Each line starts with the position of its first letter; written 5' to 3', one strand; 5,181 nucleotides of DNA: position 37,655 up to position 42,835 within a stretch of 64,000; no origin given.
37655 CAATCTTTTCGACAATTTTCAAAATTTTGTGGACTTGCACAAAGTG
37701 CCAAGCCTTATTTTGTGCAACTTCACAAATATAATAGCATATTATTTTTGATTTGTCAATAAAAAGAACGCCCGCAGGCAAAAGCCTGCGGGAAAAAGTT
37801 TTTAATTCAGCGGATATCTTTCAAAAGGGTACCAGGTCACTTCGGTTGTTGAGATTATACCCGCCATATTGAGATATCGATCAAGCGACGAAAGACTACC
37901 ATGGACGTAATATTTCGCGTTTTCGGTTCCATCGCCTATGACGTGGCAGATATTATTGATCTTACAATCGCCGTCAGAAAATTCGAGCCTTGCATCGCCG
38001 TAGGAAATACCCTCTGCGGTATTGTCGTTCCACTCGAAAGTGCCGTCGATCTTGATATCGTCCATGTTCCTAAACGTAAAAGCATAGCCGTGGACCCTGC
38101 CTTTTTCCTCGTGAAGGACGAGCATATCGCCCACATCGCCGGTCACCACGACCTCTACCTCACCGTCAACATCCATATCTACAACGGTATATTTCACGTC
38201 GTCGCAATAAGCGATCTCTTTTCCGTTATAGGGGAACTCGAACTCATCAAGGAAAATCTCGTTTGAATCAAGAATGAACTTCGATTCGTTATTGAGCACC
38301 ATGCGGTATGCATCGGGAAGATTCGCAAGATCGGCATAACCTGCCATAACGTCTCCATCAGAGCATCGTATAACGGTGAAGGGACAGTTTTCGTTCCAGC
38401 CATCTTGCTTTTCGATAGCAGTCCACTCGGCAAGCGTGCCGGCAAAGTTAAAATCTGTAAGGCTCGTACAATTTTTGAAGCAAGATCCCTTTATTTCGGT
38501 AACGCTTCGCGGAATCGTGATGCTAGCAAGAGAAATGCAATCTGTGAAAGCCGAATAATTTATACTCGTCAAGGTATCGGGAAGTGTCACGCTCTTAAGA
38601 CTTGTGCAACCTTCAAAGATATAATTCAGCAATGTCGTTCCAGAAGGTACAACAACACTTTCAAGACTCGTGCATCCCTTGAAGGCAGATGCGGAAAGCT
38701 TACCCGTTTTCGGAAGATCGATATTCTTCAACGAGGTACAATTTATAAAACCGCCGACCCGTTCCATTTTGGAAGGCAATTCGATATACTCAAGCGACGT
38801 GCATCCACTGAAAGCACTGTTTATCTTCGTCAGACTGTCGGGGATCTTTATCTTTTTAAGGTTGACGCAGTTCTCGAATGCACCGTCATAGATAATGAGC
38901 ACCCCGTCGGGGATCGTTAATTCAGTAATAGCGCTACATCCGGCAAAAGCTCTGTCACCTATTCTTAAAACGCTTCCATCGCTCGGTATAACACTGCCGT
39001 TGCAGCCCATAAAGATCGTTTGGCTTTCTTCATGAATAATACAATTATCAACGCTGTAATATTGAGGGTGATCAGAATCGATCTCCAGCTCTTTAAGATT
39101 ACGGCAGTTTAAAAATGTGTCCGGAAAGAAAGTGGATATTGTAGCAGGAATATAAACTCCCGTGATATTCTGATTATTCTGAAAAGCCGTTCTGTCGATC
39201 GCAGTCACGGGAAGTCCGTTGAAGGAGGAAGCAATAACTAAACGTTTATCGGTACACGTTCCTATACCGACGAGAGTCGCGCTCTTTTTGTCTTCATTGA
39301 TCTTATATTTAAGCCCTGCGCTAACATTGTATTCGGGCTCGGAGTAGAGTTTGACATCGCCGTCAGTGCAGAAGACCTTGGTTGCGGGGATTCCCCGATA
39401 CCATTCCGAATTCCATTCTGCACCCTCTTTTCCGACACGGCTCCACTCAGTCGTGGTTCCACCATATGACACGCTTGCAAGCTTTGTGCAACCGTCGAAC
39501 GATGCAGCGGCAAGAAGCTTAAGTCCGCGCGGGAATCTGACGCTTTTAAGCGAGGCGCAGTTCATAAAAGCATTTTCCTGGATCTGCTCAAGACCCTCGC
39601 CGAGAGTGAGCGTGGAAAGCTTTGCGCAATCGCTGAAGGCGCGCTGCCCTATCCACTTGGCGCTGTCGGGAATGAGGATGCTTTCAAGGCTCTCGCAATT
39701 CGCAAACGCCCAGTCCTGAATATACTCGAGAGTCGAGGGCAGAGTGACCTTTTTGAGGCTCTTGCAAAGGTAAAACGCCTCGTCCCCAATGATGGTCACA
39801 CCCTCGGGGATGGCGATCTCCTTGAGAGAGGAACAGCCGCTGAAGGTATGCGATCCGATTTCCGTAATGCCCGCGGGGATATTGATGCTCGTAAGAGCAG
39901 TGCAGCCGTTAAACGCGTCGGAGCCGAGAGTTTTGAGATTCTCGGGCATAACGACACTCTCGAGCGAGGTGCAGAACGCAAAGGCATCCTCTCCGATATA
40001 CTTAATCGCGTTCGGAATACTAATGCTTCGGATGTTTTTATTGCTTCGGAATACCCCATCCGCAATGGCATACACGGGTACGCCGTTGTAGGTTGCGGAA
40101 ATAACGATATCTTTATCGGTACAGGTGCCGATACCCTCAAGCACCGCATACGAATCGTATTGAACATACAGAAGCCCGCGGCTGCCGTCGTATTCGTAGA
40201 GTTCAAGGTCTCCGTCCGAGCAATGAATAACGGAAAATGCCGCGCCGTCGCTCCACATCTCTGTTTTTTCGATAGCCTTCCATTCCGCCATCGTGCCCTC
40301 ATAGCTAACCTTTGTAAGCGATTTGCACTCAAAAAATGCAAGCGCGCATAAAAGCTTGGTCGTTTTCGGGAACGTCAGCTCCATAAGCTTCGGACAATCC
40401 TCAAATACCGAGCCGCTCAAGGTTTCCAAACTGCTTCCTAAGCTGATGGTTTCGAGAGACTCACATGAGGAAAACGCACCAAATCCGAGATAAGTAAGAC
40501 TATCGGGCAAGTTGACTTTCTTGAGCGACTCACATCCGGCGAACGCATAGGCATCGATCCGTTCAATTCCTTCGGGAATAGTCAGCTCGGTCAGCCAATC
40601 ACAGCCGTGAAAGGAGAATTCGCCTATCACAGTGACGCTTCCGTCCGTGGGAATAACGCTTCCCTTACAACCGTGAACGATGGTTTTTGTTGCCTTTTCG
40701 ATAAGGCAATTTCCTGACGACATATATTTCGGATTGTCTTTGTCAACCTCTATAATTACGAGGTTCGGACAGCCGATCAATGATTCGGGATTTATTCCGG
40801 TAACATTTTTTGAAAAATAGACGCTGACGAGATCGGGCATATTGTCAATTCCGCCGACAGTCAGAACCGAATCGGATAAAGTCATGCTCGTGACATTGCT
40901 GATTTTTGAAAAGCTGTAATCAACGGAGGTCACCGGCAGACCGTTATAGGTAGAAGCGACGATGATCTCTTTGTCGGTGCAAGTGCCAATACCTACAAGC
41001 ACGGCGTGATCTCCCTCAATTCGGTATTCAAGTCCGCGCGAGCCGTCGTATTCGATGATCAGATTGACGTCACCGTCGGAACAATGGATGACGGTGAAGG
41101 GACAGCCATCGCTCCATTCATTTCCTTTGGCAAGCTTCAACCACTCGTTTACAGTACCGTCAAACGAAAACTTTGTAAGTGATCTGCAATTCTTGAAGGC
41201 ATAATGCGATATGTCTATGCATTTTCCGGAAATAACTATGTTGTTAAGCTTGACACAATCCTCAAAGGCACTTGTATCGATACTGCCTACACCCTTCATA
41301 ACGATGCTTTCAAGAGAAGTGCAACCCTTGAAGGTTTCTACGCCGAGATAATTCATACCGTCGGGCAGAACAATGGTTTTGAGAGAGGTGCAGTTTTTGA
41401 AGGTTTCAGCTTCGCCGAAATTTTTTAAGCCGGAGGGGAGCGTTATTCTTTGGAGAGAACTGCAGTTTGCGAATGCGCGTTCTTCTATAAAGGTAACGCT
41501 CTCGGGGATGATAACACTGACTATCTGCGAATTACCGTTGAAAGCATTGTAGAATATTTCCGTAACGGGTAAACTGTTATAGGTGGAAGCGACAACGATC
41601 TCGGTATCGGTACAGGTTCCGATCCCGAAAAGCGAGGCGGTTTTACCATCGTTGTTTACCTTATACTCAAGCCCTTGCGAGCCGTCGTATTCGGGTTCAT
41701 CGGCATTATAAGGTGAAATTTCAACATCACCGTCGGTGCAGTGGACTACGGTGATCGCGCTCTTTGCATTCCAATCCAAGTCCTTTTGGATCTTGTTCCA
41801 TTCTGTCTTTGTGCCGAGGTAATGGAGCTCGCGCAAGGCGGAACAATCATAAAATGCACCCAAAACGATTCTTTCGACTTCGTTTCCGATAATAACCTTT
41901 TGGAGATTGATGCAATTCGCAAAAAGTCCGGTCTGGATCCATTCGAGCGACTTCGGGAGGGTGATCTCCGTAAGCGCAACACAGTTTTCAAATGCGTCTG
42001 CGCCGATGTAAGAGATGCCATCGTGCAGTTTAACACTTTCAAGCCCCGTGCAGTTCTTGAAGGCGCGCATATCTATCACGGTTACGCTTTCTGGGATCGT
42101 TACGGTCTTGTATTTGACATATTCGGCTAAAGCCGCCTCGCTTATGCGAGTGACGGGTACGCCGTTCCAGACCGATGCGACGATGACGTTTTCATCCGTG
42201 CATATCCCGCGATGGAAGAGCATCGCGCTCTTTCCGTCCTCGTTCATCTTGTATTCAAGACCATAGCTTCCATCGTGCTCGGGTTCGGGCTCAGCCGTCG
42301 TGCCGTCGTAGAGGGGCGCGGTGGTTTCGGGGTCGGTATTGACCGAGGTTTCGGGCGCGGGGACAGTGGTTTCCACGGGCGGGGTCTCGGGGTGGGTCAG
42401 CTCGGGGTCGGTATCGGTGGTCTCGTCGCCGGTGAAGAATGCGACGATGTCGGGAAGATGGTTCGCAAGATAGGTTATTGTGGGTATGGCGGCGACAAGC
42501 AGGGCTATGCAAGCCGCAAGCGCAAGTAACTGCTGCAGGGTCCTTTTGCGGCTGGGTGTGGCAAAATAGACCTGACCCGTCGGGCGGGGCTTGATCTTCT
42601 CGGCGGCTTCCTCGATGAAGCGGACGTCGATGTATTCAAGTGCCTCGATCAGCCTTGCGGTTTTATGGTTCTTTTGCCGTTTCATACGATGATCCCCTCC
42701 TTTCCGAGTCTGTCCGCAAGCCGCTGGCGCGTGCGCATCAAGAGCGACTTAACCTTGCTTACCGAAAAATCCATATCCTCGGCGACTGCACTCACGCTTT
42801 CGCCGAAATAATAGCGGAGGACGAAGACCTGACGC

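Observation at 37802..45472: Eight copies of a bounded LRR cassette, and a tethered giant protein paired with an untethered lipoprotein sharing its C-terminal DxDxDG domain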

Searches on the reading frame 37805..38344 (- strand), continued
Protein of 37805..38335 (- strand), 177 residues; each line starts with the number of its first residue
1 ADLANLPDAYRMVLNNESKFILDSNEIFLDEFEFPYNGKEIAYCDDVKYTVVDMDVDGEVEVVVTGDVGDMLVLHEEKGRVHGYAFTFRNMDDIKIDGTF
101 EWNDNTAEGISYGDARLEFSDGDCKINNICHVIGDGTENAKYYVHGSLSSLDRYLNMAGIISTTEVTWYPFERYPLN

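Call 94: search_protein_families(library=pfam, proteins=[P0009, P0012, P0005, P0015, P0035, P0109, P0096], max_evalue=0.00001)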
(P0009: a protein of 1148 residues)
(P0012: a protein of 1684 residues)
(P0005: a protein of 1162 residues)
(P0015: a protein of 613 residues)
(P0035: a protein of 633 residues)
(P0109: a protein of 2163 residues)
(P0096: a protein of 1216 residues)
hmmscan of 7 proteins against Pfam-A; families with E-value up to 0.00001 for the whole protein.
P0009 (1148 aa): 1 family
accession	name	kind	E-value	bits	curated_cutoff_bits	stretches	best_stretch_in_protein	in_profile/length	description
PF05569.17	Peptidase_M56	-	6.9e-56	190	31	2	157-366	81-296/296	BlaR1 peptidase M56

P0012 (1684 aa): 3 families
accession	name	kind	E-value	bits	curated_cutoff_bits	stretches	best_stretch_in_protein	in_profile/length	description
PF05569.17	Peptidase_M56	-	9.5e-42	143.6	31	1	8-226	52-294/296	BlaR1 peptidase M56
PF13517.12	FG-GAP_3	-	4.1e-06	27.7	26.9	0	1138-1160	40-61/61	FG-GAP-like repeat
PF16743.10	PliI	-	4.1e-06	26.9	27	0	968-998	60-90/123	Periplasmic lysozyme inhibitor of I-type lysozyme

P0005 (1162 aa): 2 families
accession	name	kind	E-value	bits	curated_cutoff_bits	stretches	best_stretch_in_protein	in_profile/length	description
PF13306.12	LRR_5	-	1.8e-142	467.9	27.7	5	477-601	1-123/127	BspA type Leucine rich repeat region (6 copies)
PF13855.12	LRR_8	-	3.3e-08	33.6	27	0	760-801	14-56/61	Leucine rich repeat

P0015 (613 aa): 0 families

P0035 (633 aa): 0 families

P0109 (2163 aa): 2 families
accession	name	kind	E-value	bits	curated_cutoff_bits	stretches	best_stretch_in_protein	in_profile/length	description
PF05569.17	Peptidase_M56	-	7.2e-44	150.6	31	1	188-352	85-272/296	BlaR1 peptidase M56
PF14903.11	WG_beta_rep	-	4.9e-06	26.9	25.6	0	960-992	3-33/35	WG containing repeat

P0096 (1216 aa): 1 family
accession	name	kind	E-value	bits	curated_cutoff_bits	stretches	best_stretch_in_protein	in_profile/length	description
PF05569.17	Peptidase_M56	-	4.4e-44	151.3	31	1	8-312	3-295/296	BlaR1 peptidase M56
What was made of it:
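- The end domain also occurs in other sensor-transducers, the BlaR1/M56 proteins (call 94), which fits a sensing or interaction role.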

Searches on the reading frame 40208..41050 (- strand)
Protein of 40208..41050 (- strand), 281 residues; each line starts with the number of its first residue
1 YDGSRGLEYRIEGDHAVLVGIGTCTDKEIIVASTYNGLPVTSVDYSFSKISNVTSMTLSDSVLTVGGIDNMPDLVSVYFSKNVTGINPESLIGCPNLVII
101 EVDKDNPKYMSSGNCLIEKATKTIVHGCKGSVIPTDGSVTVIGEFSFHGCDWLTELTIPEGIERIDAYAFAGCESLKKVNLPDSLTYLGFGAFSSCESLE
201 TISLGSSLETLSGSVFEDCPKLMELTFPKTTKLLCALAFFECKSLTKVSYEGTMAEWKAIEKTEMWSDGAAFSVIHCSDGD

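Call 34: search_solved_structures(query=window:40208-41050:-, max_evalue=0.001, show_alignments=2)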
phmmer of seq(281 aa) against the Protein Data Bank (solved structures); distinct sequences matched with E-value up to 0.001: 13.
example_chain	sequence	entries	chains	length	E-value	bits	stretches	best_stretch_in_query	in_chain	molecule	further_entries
4fs7_A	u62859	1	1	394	7.7e-46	159.8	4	142-233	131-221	Uncharacterized protein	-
4gt6_A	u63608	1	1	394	1.5e-37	132.6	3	139-207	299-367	Cell surface protein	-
4h09_A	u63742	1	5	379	3e-26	95.5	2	138-253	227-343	Hypothetical leucine rich repeat protein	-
6mlx_A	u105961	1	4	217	9e-22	80.9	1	113-246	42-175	Leucine-rich repeat protein TpLRR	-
4cp6_A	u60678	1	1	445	4.6e-18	68.7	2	133-251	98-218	CHOLINE BINDING PROTEIN PCPA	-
4fd0_A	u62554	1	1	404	7.2e-12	48.4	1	154-227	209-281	Leucine rich hypothetical protein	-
4fdw_A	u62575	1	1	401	3.1e-11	46.3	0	153-227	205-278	leucine rich hypothetical protein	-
4oju_A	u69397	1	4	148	1e-09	41.4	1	138-212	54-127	hypothetical leucine rich repeat protein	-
3sb4_A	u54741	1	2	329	1.6e-07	34.1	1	138-217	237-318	Hypothetical leucine rich repeat protein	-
4z0c_A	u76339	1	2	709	3.2e-06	29.9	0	160-208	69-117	Toll-like receptor 13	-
9oib_A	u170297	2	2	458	0.00025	23.7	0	139-225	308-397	Leucine-rich repeat-containing protein 15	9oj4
7b1b_A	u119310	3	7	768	0.00056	22.5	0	147-219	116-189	Toll-like receptor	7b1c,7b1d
8suf_A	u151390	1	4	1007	0.00061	22.4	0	153-229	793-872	TIR domain-containing protein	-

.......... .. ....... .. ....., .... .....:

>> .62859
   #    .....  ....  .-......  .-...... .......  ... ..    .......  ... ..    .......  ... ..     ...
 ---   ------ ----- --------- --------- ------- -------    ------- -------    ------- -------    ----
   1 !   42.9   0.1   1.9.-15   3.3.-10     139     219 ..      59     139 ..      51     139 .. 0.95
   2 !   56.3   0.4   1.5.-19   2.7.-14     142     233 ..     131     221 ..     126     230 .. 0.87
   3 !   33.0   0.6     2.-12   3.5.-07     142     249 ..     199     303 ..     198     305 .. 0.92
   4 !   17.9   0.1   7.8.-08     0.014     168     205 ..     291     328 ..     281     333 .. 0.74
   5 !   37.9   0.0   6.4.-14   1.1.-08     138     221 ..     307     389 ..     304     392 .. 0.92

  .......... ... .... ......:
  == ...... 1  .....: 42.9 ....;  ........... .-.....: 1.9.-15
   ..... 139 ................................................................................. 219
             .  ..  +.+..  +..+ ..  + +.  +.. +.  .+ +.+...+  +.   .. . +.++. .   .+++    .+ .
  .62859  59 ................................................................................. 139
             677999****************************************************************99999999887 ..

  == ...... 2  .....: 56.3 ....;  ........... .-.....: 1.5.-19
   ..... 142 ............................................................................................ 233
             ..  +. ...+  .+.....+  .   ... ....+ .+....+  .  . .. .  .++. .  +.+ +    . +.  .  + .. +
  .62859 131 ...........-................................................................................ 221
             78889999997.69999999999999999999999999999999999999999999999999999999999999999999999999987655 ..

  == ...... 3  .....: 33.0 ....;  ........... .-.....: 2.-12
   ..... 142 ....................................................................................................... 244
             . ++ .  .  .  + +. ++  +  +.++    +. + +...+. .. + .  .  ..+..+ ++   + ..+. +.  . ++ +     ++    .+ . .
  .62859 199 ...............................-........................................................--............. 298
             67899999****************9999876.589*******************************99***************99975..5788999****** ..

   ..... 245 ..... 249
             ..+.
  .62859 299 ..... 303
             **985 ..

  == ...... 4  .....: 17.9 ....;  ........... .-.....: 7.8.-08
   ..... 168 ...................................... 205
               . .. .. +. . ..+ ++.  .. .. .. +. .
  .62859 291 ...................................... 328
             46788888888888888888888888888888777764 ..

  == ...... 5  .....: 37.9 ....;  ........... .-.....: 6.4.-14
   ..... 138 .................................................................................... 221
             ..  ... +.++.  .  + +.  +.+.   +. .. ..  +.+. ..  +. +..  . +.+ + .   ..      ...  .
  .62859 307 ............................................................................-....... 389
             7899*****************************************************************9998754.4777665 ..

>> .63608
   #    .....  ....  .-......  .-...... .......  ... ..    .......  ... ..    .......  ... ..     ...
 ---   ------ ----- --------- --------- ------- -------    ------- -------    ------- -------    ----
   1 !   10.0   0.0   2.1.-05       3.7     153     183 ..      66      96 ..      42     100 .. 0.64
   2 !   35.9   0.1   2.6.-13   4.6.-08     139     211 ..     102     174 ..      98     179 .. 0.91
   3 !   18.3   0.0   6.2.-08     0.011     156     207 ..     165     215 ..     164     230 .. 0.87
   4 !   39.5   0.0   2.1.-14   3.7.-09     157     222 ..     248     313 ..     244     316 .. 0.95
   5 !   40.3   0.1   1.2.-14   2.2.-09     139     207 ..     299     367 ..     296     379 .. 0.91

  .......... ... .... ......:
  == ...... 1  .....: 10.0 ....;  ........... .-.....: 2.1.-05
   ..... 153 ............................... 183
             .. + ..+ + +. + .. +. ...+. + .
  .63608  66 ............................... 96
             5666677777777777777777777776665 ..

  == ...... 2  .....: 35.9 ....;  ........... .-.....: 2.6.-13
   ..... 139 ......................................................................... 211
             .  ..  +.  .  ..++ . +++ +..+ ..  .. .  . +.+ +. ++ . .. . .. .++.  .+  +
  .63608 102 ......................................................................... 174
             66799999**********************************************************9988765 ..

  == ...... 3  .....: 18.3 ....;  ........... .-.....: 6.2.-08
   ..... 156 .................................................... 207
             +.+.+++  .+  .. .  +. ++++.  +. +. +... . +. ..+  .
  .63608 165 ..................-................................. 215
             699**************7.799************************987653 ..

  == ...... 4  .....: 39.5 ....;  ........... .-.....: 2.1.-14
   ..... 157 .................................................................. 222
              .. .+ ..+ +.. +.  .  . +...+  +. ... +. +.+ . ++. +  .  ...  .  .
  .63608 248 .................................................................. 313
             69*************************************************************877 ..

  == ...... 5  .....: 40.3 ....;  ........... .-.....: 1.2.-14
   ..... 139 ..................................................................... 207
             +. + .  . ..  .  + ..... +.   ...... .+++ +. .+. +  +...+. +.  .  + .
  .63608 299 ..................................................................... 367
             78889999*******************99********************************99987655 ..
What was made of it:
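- On BspA-type LRR (Pfam LRR_5): PDB relatives include 4FS7 and 6MLX (call 34).
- Closest known: BspA / TpLRR / LRR_5 surface proteins. Same: PDB sequence matches reach E 7.7e-46 to 4.6e-18 (call 34).
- Closest known: BspA / TpLRR / LRR_5 surface proteins. Different: The PDB matches cover only the repeat core, not the entry and exit caps (call 34).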

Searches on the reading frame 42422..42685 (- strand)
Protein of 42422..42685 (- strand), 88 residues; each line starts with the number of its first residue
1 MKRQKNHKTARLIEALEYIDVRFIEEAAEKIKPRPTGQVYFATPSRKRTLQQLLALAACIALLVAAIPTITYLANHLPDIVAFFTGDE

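Call 67: search_protein_families(library=pfam, proteins=[window:42422-42685:-], max_evalue=10)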
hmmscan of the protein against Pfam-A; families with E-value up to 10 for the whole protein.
seq(88 aa): 1 family
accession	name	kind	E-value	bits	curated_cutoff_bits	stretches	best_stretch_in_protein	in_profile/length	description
PF06686.16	SpoIIIAC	-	0.053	14.1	24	1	49-74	25-50/56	Stage III sporulation protein AC/AD protein family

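Call 88: find_homologous_proteins(query=A5, max_evalue=0.001)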
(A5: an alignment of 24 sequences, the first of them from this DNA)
Query A5 (24 sequences) (85 aa, profile of the alignment): 13 proteins with E <= 0.001 among 2890 candidates.
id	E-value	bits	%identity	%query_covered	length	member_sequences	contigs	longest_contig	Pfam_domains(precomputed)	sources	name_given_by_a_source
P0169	7.8e-24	101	81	99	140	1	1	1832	-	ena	-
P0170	1.3e-22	97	75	100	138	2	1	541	-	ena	-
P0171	7.5e-21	92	38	80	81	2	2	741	-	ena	-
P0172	2.4e-20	90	36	76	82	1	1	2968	-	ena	-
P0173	3.4e-20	89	36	76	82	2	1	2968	-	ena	-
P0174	7.1e-20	88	36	88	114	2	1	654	-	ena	-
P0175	1.1e-19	88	31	86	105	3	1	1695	-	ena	-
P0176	3.8e-18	83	31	69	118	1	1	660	-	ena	-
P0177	3.0e-17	80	34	82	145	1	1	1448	-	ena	-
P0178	1.4e-16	78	31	56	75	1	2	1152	-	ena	-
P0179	6.5e-13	66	39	27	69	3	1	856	-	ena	-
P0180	1.1e-8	52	29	69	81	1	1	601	-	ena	-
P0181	1.1e-5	43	36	46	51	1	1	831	-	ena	-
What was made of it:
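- Tried and rejected: The anti-sigma N-terminus gave only short fragments (call 88).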
